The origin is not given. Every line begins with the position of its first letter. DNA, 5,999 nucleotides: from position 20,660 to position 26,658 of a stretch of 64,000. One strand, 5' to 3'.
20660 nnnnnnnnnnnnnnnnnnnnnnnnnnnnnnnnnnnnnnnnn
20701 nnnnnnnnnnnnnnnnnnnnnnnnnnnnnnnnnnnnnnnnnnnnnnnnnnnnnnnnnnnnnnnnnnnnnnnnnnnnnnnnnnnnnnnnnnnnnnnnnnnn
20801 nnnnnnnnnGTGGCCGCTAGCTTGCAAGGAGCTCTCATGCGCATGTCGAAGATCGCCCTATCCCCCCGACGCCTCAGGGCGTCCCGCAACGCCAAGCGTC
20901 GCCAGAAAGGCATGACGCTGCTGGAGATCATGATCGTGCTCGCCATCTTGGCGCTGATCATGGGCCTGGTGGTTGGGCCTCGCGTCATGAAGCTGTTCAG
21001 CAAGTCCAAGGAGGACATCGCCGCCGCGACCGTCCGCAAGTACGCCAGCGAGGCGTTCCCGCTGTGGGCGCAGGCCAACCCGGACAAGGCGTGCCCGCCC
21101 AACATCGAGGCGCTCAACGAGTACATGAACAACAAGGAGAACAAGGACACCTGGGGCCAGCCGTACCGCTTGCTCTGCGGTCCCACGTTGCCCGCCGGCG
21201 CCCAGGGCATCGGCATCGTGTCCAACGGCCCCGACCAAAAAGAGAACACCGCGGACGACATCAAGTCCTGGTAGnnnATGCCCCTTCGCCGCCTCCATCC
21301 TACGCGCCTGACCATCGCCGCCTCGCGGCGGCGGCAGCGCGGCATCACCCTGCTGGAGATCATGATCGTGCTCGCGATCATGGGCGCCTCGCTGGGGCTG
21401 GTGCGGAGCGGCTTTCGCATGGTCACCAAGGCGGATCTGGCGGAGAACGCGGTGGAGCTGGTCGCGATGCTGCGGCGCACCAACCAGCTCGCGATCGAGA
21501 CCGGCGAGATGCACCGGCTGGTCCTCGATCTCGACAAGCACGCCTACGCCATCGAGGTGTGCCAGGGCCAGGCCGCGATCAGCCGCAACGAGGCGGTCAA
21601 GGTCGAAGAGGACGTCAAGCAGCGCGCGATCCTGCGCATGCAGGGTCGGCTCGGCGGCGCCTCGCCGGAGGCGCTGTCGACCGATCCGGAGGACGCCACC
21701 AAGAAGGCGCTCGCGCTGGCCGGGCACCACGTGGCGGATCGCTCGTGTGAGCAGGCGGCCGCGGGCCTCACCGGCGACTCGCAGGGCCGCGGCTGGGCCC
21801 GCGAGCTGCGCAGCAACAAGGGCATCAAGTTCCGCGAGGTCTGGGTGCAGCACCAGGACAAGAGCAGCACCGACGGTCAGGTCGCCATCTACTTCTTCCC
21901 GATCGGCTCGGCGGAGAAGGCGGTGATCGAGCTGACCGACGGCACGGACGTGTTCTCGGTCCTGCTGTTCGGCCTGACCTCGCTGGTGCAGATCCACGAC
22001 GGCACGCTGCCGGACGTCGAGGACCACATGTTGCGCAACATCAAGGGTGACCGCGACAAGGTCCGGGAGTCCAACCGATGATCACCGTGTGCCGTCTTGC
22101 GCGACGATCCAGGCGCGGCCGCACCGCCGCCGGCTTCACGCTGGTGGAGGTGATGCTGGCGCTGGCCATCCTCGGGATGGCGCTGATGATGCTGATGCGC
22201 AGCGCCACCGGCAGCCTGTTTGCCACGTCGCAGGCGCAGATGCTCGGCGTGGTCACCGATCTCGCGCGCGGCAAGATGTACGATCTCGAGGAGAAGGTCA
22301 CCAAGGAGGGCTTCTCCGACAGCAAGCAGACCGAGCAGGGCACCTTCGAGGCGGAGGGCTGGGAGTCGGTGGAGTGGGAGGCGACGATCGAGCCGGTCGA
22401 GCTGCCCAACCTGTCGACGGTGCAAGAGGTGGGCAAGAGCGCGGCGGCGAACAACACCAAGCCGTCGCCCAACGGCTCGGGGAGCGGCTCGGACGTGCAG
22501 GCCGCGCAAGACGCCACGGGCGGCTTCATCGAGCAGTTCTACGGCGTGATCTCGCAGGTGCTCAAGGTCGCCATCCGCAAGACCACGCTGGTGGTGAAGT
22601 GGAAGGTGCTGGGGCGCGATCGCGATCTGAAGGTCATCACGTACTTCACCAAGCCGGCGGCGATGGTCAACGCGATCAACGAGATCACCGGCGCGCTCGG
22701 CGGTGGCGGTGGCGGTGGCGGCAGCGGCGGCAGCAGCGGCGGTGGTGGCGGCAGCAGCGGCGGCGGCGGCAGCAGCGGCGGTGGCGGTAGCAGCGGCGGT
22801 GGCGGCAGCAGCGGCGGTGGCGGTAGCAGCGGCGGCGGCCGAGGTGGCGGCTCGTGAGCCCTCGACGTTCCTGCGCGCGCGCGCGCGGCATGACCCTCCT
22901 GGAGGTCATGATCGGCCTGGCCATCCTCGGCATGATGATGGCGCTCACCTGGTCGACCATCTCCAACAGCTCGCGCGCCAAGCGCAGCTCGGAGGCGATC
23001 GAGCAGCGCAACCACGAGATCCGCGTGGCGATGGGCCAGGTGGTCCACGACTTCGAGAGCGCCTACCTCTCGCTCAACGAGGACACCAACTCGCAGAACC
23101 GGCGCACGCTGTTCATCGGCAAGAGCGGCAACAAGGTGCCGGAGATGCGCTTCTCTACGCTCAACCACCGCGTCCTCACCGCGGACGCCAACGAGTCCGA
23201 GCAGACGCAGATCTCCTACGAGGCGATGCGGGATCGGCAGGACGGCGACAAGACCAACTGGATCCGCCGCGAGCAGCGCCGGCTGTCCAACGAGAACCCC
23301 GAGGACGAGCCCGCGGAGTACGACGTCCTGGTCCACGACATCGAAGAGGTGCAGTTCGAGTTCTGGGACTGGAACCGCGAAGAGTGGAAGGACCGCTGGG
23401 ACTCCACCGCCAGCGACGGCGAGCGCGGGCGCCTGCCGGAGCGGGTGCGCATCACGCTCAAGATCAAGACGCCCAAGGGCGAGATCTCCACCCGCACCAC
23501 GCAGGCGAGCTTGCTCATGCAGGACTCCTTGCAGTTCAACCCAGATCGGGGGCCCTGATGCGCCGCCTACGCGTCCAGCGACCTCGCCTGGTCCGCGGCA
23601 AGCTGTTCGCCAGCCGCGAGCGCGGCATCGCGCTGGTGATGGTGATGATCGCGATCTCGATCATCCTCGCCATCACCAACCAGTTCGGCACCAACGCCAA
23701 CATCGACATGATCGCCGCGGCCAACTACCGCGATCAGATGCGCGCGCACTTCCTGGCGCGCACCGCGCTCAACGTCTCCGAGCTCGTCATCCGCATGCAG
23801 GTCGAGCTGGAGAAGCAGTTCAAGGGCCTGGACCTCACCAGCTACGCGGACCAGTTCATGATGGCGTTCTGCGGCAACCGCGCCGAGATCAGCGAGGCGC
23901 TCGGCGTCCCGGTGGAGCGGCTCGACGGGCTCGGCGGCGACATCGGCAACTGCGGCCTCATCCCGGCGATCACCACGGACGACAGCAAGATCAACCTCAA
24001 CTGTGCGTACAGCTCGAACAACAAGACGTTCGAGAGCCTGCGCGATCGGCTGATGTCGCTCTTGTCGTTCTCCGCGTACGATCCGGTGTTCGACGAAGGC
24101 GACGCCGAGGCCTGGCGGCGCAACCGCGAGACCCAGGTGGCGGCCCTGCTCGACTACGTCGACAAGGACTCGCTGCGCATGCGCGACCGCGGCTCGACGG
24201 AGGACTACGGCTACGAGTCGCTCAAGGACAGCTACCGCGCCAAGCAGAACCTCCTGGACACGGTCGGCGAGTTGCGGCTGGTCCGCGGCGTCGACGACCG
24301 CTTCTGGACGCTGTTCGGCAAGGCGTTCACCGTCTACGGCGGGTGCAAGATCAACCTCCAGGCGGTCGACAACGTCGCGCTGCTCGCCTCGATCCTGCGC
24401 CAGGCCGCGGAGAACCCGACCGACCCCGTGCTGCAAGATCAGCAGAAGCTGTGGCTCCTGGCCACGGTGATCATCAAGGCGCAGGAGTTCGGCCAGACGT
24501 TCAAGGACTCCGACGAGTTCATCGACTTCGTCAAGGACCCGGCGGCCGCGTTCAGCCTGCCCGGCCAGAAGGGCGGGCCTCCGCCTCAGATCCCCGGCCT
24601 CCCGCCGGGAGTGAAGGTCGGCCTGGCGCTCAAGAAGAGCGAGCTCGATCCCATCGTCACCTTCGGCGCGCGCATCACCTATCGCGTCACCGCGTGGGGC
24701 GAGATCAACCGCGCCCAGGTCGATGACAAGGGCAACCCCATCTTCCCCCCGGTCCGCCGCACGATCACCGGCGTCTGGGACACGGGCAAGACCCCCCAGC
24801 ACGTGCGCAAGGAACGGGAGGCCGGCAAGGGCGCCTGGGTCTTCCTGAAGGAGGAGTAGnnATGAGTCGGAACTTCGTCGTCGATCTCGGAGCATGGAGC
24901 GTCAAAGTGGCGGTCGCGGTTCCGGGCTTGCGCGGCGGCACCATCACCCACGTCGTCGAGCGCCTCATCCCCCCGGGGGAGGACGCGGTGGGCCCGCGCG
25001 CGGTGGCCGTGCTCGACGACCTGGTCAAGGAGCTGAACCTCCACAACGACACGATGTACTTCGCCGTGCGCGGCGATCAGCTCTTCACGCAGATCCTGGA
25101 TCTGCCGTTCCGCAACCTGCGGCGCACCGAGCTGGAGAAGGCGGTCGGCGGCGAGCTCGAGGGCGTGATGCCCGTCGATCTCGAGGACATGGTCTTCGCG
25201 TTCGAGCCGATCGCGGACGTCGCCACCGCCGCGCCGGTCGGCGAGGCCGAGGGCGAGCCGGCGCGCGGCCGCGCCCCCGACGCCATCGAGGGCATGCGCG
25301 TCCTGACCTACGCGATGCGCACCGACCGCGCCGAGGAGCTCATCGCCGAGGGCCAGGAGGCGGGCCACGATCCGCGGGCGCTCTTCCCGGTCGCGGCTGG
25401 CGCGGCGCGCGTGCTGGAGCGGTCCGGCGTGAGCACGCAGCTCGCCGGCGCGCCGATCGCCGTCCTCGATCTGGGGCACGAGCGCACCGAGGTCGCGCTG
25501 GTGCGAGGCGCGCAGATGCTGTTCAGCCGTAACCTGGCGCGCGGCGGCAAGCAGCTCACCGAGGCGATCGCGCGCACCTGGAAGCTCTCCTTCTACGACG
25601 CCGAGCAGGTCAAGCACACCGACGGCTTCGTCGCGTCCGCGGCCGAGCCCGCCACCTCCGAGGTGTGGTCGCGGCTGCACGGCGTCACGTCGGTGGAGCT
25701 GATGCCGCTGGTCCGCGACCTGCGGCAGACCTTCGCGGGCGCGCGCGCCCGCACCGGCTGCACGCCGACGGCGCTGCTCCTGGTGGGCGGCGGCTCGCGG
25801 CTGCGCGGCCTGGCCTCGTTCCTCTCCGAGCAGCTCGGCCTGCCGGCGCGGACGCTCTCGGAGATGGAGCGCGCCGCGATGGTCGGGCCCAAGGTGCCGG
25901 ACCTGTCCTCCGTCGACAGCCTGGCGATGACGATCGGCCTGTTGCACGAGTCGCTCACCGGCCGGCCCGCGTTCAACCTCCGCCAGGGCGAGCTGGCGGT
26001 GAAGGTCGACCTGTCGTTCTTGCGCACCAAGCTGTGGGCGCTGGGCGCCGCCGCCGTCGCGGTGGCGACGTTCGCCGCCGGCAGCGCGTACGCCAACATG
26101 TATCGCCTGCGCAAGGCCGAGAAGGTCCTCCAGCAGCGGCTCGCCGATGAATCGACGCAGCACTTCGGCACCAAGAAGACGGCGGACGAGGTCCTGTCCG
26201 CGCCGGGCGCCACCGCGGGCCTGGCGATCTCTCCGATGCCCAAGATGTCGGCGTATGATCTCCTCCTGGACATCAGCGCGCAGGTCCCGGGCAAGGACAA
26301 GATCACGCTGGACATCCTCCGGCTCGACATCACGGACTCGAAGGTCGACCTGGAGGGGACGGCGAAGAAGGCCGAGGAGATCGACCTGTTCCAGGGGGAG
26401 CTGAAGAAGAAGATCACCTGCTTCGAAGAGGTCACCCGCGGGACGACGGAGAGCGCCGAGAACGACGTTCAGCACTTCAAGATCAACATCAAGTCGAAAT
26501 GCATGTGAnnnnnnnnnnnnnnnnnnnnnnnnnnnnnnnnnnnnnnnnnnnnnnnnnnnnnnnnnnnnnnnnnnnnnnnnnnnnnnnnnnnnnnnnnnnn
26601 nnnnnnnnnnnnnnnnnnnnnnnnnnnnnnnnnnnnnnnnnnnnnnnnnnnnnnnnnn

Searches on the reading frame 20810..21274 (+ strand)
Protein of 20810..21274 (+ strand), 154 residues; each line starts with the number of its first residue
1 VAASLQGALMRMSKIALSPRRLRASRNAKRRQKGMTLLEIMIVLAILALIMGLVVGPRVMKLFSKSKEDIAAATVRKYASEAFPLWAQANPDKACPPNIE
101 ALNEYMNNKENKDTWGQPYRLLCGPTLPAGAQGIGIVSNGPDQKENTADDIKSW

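Call 7: search_protein_families(library=pfam, proteins=[window:20810-21274:+], max_evalue=0.001)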
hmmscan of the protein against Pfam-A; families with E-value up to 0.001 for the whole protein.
window:20810-21274:+ (154 aa): 2 families
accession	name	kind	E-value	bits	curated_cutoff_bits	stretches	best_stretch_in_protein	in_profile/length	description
PF07963.17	N_methyl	-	1.2e-08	34.6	21.2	1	29-54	1-26/27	Prokaryotic N-terminal methylation motif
PF08334.16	T2SSG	-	0.00029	21.3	21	1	96-154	53-108/108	Type II secretion system (T2SS), protein G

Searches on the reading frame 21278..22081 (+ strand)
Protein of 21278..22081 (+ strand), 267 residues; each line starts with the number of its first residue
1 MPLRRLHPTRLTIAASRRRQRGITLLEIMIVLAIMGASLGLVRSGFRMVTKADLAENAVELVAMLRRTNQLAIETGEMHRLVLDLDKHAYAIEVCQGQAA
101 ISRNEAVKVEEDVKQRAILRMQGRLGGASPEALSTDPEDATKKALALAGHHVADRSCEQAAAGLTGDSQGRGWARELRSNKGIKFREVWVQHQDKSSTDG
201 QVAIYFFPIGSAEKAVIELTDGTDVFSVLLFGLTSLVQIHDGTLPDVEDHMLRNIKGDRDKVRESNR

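Call 7: search_protein_families(library=pfam, proteins=[window:21278-22081:+], max_evalue=0.001)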
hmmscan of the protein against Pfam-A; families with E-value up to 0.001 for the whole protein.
window:21278-22081:+ (267 aa): 1 family
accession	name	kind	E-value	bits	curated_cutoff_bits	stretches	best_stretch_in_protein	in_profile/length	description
PF07963.17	N_methyl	-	6.5e-07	29.1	21.2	1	17-41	1-25/27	Prokaryotic N-terminal methylation motif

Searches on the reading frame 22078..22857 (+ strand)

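Call 7: search_protein_families(library=pfam, proteins=[window:22078-22857:+], max_evalue=0.001)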
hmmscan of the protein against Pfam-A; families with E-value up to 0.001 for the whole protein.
window:22078-22857:+ (259 aa): 1 family
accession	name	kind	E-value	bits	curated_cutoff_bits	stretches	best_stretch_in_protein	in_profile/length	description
PF07963.17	N_methyl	-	6.6e-06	25.9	21.2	1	16-40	3-27/27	Prokaryotic N-terminal methylation motif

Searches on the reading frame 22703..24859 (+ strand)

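Call 7: search_protein_families(library=pfam, proteins=[window:22703-24859:+], max_evalue=0.001)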
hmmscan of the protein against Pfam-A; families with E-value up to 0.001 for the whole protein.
window:22703-24859:+ (718 aa): 1 family
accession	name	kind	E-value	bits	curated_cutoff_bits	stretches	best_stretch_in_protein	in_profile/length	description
PF21687.3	T2SSK_1st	-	6.3e-09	37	26.2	1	429-535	2-95/107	Type II secretion system (T2SS), protein K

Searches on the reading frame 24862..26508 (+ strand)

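Call 3: search_protein_families(library=pfam, proteins=[window:24862-26508:+], max_evalue=0.01)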
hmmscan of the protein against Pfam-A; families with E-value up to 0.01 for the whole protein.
window:24862-26508:+ (548 aa): 4 families
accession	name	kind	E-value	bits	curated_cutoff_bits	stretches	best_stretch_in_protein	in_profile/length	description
PF11104.14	PilM_2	-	4.2e-18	65.8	27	1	49-333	49-306/340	Type IV pilus assembly protein PilM;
PF14450.12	FtsA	-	6.4e-12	46.4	31.8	1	200-335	1-113/127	Cell division protein FtsA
PF06723.19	MreB_Mbl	-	0.00011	21.6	27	0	304-342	276-314/327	MreB/Mbl protein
PF25216.1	Volactin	-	0.0027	17.7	35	1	176-325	149-291/321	Volactin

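Call 4: search_protein_families(library=ncbifam, proteins=[window:24862-26508:+], max_evalue=0.01)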
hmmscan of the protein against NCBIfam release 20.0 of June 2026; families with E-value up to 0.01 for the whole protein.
window:24862-26508:+ (548 aa): 9 families
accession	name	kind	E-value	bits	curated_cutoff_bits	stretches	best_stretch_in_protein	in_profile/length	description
NF045709.1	Amuc_1101_fam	equivalog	4.1e-23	82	650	1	198-426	179-410/608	Amuc_1101 family PilM-like pilus complex protein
TIGR01175.1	pilM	subfamily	2e-19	69.8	133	1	8-337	9-318/348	type IV pilus assembly protein PilM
TIGR01174.1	ftsA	equivalog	3.2e-07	29.8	175.85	1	199-263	198-262/371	cell division protein FtsA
NF011660.0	PRK15080.1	equivalog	2e-05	23.9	182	1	198-254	142-198/277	ethanolamine utilization protein EutJ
TIGR02529.1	EutJ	subfamily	7.1e-05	22.4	152.1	1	199-255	110-166/239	ethanolamine utilization protein EutJ family protein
NF010539.0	PRK13927.1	subfamily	0.00096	18.1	293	0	201-253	155-213/339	rod shape-determining protein MreB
NF010540.1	PRK13929.1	exception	0.0037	16.4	515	0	304-342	281-319/334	rod-share determining protein MreBH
NF041617.1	T2SS_L_SYNERG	exception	0.0052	15.7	150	1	386-517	228-358/387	type II secretion system protein GspL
TIGR00904.1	mreB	subfamily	0.0054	15.8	365.75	0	200-241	153-194/334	MreB/Mrl family cell shape determining protein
